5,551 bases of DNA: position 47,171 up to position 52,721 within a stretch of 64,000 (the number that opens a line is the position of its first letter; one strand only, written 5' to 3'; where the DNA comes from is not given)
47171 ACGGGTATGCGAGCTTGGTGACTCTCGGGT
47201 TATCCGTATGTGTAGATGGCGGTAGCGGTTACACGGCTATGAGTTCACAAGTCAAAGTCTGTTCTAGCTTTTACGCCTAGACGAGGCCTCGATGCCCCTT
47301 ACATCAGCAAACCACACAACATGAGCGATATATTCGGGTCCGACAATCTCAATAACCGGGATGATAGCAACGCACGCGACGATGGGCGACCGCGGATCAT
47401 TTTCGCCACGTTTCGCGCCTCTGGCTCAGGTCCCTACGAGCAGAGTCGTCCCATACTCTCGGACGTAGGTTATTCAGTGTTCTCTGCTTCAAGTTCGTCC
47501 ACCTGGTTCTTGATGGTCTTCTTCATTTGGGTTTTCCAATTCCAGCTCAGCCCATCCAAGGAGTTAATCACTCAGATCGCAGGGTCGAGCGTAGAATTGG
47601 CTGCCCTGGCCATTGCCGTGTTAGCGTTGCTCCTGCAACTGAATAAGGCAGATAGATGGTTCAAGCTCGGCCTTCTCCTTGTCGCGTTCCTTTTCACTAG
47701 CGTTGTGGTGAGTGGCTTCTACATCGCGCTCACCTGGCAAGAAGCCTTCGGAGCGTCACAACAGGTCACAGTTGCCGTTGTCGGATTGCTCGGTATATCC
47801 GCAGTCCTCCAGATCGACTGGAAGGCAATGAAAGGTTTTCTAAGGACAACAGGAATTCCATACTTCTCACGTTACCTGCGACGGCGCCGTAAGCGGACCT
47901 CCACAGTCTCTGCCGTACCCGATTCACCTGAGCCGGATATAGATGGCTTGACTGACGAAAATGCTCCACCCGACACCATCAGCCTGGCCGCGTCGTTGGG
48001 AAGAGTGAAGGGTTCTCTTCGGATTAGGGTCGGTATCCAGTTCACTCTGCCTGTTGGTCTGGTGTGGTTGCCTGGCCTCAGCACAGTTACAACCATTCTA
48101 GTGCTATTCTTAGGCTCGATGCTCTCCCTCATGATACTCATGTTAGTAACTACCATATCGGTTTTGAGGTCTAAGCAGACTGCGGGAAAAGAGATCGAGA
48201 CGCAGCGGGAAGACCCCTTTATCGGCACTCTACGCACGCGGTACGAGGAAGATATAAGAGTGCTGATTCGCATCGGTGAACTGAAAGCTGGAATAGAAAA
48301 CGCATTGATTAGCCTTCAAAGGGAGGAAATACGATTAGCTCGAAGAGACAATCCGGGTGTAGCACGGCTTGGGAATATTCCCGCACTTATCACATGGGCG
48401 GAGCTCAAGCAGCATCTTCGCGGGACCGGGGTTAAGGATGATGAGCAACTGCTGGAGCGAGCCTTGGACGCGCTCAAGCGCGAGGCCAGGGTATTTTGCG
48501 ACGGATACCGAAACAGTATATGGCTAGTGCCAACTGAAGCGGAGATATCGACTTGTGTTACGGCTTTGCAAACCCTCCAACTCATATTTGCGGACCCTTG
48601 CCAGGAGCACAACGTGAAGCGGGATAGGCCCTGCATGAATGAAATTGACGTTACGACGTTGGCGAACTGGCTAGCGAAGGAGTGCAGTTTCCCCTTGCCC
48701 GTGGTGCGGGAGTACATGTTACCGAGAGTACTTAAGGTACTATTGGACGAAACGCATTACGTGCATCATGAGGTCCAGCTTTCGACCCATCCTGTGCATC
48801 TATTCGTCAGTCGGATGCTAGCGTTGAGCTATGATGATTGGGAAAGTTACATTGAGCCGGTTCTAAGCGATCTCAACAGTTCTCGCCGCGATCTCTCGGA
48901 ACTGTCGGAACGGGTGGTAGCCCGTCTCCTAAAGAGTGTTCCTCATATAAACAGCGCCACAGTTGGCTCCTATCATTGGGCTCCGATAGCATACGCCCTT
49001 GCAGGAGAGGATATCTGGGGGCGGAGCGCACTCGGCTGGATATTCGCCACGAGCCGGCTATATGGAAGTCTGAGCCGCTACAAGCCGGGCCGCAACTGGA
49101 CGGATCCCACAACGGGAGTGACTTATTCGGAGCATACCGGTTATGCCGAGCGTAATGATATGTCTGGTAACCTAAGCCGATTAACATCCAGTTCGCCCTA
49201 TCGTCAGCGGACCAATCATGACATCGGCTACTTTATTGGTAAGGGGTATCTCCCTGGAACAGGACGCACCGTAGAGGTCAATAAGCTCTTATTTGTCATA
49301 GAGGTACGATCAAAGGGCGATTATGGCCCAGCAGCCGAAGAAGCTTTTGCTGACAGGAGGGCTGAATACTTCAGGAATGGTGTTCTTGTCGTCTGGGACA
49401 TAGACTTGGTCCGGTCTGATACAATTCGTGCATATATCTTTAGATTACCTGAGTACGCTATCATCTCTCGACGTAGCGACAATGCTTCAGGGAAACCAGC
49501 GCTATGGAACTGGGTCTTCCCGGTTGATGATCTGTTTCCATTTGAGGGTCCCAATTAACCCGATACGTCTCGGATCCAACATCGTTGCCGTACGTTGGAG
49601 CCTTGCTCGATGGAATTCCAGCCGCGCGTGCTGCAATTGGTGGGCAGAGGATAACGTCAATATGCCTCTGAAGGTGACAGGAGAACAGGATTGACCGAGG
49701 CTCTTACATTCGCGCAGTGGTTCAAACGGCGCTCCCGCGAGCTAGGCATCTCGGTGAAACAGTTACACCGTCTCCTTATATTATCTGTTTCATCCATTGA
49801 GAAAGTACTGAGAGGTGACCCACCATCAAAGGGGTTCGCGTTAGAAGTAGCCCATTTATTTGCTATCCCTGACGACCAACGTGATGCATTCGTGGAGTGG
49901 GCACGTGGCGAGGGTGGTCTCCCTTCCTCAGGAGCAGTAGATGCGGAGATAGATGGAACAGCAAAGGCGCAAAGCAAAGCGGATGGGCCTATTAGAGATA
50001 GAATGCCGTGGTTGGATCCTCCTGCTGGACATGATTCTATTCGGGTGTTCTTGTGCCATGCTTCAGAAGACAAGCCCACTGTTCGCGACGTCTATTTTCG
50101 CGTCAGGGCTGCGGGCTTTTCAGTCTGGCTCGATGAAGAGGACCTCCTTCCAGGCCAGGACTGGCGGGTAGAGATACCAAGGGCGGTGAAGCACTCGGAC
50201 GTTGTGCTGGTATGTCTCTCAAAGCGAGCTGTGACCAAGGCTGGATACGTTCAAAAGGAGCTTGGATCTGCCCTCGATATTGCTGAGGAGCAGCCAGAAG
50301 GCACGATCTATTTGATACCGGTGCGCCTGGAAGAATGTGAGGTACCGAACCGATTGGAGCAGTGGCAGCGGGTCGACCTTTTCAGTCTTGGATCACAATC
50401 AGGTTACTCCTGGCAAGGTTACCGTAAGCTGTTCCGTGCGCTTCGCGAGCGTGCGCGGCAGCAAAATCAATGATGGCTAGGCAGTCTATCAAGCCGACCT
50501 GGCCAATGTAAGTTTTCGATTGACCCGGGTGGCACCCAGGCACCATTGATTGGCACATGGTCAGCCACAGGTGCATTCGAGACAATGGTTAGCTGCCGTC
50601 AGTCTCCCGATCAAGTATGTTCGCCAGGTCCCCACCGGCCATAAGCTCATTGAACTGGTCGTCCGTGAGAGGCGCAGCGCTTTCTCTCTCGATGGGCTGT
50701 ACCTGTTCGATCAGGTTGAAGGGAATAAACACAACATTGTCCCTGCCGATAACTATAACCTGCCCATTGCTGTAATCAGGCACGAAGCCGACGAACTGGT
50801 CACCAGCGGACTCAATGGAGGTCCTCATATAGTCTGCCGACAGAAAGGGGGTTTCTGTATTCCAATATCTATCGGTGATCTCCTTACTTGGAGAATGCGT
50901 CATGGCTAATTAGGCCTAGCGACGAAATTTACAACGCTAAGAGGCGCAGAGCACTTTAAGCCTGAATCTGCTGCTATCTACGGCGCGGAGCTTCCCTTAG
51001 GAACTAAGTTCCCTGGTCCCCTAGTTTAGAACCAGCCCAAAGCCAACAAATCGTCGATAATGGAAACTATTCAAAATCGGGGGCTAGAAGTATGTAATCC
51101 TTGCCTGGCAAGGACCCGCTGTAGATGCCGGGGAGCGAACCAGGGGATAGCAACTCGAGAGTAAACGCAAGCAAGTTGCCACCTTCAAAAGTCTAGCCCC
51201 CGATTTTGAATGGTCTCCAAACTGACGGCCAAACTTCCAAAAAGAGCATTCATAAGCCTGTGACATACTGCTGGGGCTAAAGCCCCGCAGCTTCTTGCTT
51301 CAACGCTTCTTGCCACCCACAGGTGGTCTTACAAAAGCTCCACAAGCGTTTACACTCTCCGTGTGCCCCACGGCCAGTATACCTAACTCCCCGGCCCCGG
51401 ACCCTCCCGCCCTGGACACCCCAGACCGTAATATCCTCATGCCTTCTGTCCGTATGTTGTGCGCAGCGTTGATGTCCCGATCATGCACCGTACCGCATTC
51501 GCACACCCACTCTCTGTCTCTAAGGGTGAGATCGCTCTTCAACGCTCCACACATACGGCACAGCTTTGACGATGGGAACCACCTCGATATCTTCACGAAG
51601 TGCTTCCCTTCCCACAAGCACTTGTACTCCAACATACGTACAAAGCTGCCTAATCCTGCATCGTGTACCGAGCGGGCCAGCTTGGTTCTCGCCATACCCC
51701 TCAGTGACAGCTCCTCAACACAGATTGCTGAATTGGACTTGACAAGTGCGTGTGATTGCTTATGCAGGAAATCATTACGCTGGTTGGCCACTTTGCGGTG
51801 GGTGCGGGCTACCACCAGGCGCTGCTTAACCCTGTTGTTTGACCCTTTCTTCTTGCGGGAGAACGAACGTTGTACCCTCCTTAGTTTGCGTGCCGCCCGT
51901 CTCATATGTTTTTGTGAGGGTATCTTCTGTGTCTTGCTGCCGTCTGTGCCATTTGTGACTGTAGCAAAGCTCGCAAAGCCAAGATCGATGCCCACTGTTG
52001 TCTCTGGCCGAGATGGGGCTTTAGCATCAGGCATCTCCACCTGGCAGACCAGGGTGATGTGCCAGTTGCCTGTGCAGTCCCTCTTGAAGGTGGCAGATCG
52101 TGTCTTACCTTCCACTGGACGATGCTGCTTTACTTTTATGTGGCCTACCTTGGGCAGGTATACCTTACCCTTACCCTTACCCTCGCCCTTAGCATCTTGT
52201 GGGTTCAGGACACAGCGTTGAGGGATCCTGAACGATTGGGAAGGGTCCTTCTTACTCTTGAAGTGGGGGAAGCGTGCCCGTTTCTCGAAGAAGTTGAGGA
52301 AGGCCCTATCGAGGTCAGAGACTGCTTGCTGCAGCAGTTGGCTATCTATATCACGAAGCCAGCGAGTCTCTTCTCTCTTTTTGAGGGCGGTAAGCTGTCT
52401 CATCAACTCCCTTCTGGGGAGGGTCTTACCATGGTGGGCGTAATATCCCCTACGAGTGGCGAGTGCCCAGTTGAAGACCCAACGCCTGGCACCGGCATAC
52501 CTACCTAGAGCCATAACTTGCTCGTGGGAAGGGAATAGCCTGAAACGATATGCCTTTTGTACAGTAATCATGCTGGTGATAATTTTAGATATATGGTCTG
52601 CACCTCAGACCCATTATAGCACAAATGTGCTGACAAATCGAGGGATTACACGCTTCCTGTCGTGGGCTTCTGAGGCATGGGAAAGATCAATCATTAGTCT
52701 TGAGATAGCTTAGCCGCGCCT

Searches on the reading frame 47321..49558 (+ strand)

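Call 9: search_protein_families(library=pfam, proteins=[window:47321-49558:+], max_evalue=0.01)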
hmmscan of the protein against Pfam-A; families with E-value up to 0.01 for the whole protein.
window:47321-49558:+ (745 aa): 1 family
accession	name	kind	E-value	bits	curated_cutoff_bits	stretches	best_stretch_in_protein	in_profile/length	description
PF05685.18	Uma2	-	0.0015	18.5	27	1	654-733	94-169/172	Putative restriction endonuclease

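Call 31: search_protein_families(library=padloc, proteins=[window:47321-49558:+], max_evalue=0.001)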
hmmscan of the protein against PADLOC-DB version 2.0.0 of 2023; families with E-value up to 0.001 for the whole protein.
window:47321-49558:+ (745 aa): 0 families

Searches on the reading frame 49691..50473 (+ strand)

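Call 9: search_protein_families(library=pfam, proteins=[window:49691-50473:+], max_evalue=0.01)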
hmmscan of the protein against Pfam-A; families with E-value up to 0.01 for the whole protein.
window:49691-50473:+ (260 aa): 3 families
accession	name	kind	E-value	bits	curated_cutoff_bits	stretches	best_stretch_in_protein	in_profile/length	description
PF13676.11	TIR_2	-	8.6e-28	97.7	28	1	119-237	1-112/122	TIR domain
PF01582.25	TIR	-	2.8e-06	27.7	21.3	1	131-216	18-99/179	TIR domain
PF13560.12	HTH_31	-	0.00038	21.1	27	1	14-67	9-64/64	Helix-turn-helix domain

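Call 31: search_protein_families(library=padloc, proteins=[window:49691-50473:+], max_evalue=0.001)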
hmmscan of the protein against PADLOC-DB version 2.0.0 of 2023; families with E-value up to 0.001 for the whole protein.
window:49691-50473:+ (260 aa): 10 families
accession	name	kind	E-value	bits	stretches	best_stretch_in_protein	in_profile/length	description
PDLC02421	Aga_TIR-PNTD1-PNTD2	-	9.2e-17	59.2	1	119-232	6-119/430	Class I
PDLC02403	Aga_TIR-PNTD1-PNTD2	-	3.2e-15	54.1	1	119-231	5-117/443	Class I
PDLC05062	PDC-S66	-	2.6e-10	38.2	1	116-195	148-227/282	-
PDLC02416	Aga_REase-TIR-PNTD1-PNTD2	-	7.4e-08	29.5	1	112-231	153-264/572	Class I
PDLC02012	SAVED5--SAVED_TIR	-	1.3e-07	29.1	1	116-214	13-110/404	-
PDLC02400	Aga_TIR-PNTD1-PNTD2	-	1.8e-07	27.9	1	136-230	207-300/639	Class I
PDLC02962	RT-TIR_XII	-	1.1e-06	25.9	1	114-197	343-426/478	single gene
PDLC00424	ThsB1|ThsB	-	3.1e-06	25.1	1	99-193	85-182/234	TIR-like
PDLC00417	ThsB1|ThsB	-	0.00015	19.4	1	118-198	168-248/303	TIR-like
PDLC03957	bSEFIR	-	0.00026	18.9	1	131-184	56-109/412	-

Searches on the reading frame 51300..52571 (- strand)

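Call 9: search_protein_families(library=pfam, proteins=[window:51300-52571:-], max_evalue=0.01)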
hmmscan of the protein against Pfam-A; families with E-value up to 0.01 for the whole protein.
window:51300-52571:- (423 aa): 3 families
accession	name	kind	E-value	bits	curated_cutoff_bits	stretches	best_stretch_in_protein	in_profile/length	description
PF01385.25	OrfB_IS605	-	3.2e-27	95.5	30.5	1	177-295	3-118/120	Probable transposase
PF07282.18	Cas12f1-like_TNB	-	2.5e-22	79.2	26.3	1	308-373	2-60/60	Cas12f1-like, TNB domain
PF12323.14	HTH_OrfB_IS605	-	3.1e-14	52.6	21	1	1-49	1-47/47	Helix-turn-helix domain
